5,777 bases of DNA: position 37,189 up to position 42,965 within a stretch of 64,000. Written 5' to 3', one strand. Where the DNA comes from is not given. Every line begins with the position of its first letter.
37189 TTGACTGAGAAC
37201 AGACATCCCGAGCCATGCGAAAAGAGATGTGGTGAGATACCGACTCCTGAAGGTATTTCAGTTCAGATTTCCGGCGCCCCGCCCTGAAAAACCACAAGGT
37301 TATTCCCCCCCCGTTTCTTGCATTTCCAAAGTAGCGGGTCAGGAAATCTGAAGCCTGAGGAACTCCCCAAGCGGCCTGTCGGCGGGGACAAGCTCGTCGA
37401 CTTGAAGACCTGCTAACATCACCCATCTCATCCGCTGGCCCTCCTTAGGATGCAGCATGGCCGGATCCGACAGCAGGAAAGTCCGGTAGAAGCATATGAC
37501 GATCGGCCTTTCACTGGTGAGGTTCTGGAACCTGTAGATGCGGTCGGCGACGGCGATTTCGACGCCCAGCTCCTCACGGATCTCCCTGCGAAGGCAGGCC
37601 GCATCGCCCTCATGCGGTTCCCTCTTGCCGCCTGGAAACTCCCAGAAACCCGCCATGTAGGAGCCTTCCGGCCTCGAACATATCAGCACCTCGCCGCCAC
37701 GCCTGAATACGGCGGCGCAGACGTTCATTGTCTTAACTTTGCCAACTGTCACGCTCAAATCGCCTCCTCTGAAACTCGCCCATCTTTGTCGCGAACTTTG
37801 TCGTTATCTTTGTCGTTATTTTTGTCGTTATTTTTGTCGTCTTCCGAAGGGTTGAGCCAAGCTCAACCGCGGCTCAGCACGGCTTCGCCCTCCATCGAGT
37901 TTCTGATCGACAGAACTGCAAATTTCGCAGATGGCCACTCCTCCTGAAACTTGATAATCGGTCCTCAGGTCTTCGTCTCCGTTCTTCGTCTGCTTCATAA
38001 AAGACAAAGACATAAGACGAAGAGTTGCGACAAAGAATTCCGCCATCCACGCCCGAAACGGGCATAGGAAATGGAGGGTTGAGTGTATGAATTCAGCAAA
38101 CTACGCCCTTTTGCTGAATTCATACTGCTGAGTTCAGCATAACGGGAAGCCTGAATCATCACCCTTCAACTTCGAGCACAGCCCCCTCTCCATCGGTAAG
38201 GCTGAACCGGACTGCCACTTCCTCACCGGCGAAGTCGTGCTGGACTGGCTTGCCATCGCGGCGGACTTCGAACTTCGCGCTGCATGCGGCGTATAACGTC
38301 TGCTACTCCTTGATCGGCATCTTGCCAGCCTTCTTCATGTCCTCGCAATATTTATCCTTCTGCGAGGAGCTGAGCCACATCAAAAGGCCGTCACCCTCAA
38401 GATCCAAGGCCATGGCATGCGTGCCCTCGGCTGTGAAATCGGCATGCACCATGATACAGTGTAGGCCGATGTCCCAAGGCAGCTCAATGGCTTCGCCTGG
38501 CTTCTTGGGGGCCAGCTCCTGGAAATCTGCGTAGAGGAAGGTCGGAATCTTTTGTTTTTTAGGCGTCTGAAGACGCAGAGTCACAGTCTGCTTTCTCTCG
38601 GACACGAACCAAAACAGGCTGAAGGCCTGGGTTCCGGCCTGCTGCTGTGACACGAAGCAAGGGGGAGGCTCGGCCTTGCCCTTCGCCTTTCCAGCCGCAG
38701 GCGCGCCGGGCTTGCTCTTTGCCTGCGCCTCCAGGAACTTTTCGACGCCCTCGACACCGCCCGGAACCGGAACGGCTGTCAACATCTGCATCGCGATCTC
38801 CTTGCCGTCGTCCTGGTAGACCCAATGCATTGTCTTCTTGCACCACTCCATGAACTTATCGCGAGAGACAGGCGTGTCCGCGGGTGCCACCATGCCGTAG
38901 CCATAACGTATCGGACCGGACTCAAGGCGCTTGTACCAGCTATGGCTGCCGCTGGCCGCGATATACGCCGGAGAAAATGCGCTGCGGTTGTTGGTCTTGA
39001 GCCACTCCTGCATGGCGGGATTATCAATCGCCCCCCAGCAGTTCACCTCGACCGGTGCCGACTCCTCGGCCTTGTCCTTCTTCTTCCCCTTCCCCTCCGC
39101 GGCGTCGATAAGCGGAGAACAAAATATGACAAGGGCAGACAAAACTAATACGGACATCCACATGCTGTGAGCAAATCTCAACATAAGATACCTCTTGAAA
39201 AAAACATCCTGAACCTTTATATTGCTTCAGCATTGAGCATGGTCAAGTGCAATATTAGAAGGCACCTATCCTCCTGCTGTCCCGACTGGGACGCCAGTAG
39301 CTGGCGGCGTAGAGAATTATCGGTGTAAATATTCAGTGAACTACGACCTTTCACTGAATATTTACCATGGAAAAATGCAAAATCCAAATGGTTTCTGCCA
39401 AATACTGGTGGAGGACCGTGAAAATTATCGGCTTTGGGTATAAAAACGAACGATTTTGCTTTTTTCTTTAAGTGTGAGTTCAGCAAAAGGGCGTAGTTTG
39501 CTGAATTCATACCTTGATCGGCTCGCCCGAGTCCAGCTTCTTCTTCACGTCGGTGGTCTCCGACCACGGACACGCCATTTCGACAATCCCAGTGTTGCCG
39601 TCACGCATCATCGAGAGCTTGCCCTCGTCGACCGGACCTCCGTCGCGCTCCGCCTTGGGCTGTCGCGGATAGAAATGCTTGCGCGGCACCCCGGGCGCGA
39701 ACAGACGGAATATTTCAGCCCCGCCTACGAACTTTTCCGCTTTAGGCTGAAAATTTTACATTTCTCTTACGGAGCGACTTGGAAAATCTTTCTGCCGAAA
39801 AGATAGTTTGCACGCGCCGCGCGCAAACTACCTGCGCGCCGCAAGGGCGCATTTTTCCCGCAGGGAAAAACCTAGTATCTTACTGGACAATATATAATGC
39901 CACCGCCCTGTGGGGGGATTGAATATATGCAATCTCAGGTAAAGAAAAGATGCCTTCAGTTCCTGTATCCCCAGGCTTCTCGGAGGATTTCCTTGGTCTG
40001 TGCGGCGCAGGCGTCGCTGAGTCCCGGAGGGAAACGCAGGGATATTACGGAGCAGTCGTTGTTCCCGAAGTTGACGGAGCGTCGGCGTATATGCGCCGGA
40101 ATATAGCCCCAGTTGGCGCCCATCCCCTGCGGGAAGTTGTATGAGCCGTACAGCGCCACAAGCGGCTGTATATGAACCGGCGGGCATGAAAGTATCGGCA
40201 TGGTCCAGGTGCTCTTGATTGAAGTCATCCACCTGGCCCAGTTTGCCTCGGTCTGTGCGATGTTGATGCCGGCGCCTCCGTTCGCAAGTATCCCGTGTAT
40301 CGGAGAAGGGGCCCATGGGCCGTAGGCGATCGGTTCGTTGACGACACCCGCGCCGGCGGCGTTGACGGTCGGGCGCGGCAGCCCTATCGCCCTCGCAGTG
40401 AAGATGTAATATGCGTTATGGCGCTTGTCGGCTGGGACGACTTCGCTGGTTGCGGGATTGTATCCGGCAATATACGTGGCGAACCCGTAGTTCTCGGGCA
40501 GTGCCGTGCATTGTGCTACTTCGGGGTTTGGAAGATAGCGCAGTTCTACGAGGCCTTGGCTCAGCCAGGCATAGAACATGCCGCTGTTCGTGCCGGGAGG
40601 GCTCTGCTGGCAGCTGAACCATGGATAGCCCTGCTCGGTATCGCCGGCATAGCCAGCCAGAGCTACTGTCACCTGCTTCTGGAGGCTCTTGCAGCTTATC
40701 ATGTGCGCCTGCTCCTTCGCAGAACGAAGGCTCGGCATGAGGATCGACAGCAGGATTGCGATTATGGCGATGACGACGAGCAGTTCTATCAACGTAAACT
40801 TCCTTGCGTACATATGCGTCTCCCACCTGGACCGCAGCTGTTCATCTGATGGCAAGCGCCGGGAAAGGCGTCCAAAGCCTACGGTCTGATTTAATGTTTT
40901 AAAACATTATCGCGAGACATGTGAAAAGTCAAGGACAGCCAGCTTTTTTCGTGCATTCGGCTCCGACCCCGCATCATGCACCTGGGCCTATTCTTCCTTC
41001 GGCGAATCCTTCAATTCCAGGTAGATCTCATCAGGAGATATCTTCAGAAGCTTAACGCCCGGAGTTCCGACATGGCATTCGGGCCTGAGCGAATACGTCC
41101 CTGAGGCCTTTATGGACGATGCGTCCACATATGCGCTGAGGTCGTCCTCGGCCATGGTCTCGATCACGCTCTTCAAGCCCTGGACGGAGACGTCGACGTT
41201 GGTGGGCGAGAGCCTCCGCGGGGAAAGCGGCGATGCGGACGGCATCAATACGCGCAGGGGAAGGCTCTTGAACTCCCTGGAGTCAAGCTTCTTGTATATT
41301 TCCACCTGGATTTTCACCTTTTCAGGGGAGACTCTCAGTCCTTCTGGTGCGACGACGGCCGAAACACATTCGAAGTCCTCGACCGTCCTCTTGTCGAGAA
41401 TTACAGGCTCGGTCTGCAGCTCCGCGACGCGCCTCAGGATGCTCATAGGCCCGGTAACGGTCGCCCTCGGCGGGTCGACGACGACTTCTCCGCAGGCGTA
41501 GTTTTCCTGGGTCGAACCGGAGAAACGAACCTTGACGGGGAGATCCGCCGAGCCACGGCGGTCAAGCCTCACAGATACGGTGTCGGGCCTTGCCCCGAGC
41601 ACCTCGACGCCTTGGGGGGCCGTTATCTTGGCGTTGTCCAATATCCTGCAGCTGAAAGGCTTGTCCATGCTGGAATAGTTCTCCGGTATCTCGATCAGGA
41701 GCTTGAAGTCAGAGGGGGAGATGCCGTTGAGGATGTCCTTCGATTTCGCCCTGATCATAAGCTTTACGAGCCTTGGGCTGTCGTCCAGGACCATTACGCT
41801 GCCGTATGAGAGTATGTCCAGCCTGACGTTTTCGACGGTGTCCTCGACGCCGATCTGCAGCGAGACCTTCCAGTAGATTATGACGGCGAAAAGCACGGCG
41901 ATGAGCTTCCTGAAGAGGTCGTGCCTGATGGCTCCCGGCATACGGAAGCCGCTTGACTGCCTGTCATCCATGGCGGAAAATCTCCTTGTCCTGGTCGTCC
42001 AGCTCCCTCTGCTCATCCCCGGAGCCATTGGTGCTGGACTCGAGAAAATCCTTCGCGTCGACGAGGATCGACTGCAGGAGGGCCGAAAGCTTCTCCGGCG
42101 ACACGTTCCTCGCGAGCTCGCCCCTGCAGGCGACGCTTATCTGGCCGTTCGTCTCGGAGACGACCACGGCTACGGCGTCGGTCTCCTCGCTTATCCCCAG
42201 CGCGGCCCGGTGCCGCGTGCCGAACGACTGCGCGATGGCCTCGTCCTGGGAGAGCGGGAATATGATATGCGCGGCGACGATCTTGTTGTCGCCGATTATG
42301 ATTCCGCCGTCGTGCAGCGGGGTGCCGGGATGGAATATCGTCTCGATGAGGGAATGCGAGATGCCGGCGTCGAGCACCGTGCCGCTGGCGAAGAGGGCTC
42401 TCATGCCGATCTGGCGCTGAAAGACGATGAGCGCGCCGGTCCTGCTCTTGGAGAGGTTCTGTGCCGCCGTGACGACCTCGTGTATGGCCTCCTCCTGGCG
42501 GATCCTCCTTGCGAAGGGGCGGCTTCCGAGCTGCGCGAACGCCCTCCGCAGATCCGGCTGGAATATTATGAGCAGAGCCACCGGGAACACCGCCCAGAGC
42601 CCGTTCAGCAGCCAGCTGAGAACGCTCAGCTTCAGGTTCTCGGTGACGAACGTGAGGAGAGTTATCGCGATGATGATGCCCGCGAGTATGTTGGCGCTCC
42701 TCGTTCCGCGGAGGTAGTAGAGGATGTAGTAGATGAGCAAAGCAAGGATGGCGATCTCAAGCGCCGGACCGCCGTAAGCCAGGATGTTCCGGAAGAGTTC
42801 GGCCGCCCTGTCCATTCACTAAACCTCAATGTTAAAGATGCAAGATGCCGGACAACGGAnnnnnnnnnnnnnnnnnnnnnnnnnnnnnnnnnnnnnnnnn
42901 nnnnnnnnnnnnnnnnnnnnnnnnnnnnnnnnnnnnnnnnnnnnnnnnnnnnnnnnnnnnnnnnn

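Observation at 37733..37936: R2: a portable leader-like composite repeat (conserved hairpins, variable 12-nt tandem array, mini-uORF) placed against the start codons of unrelated genes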

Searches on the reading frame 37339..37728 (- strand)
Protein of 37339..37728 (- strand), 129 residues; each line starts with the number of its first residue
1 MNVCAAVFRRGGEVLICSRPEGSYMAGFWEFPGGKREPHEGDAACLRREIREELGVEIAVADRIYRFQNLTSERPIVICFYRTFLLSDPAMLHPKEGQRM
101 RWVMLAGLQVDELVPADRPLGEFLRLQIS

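Call 16: search_protein_families(library=pfam, proteins=[window:37339-37728:-])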
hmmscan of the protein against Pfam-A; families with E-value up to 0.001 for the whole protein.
window:37339-37728:- (129 aa): 2 families
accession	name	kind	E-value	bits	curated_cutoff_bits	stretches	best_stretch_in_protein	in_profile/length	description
PF00293.34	NUDIX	-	4.9e-15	56.2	21.1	1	2-120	5-130/134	NUDIX domain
PF14815.12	NUDIX_4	-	4.5e-13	49.4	35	1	5-119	2-109/113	NUDIX domain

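Call 17: find_encoding_contigs(protein=window:37339-37728:-, flank=10000, max_places=6)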
Protein window:37339-37728:- (129 aa): no gene with exactly this product is on record in the collection.

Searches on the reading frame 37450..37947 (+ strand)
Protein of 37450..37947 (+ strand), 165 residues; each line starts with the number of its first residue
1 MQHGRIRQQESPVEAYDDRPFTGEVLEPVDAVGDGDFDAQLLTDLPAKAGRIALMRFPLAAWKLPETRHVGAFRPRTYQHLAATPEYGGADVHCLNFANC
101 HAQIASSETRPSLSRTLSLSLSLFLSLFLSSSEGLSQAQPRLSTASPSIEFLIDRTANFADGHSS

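Call 76: search_protein_families(library=pfam, proteins=[window:37450-37947:+], max_evalue=0.001)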
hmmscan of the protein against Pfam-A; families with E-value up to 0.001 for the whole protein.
window:37450-37947:+ (165 aa): 0 families

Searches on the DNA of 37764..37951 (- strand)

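Call 82: search_dna_similar(query=window:37764-37951:-, collection=plasmids, mode=distant, max_evalue=0.01, max_rows=10)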
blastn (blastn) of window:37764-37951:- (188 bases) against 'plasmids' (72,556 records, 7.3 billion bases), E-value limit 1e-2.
No match.

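Call 83: search_dna_similar(query=window:37764-37951:-, collection=phages, mode=distant, max_evalue=0.01, max_rows=10)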
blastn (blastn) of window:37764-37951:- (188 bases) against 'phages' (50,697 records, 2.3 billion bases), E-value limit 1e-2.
No match.
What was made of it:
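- Tried and rejected: blastn of copy 3 against plasmids and phages found nothing (calls 82, 83).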

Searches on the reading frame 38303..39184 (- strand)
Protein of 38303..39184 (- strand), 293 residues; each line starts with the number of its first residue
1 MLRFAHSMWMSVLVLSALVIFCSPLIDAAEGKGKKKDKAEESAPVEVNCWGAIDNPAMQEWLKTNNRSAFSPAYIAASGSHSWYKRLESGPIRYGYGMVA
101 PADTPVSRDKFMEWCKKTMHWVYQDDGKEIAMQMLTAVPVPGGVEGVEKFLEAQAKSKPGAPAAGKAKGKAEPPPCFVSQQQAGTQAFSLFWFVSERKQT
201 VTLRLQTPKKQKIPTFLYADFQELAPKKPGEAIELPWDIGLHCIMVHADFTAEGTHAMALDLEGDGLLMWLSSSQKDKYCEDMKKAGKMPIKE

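Call 16: search_protein_families(library=pfam, proteins=[window:38303-39184:-])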
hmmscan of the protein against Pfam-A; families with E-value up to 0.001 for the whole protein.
window:38303-39184:- (293 aa): 0 families

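Call 70: find_encoding_contigs(protein=window:38303-39184:-, flank=10000, max_places=10)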
Protein window:38303-39184:- (293 aa): 1 contig read that carries it; 1 place shown.
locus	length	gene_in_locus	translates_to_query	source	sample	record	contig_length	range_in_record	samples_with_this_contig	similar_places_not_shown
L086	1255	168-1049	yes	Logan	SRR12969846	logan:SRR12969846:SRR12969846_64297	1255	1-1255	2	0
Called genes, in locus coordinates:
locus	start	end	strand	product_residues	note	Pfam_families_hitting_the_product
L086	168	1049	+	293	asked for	-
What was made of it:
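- Tried and rejected: Only a 1,255-nt Logan contig was recovered (call 70).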

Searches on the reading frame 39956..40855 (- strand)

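Call 48: search_protein_families(library=pfam, proteins=[window:39956-40855:-], max_evalue=0.01)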
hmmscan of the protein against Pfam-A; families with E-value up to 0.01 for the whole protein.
window:39956-40855:- (299 aa): 1 family
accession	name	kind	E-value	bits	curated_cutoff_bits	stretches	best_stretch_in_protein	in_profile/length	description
PF07963.17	N_methyl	-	0.00071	19.5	21.2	1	20-39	7-26/27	Prokaryotic N-terminal methylation motif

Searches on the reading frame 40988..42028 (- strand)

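Call 50: search_protein_families(library=pfam, proteins=[window:40988-42028:-], max_evalue=0.001)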
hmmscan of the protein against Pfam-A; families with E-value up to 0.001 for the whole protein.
window:40988-42028:- (346 aa): 1 family
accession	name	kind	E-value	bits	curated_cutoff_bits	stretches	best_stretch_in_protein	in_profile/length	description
PF07949.17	YbbR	-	1.3e-13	51.5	22.3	1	164-242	2-81/81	YbbR-like protein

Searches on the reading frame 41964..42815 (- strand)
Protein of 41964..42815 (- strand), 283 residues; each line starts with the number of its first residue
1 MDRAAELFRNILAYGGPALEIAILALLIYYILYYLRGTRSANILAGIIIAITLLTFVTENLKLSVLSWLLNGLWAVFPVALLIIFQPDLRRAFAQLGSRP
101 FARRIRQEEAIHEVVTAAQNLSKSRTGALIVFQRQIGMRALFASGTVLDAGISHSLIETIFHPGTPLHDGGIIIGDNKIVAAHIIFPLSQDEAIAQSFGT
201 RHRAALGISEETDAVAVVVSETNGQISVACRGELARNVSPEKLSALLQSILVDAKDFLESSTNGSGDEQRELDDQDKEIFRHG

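Call 50: search_protein_families(library=pfam, proteins=[window:41964-42815:-], max_evalue=0.001)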
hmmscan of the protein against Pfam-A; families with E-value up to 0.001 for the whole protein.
window:41964-42815:- (283 aa): 2 families
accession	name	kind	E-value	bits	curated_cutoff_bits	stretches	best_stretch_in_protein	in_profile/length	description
PF02457.21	DAC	-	1e-39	135.2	27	1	116-233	2-118/119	DisA bacterial checkpoint controller nucleotide-binding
PF19293.4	CdaA_N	-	1e-09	38.8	23.8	1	19-88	11-80/81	CdaA N-terminal transmembrane domain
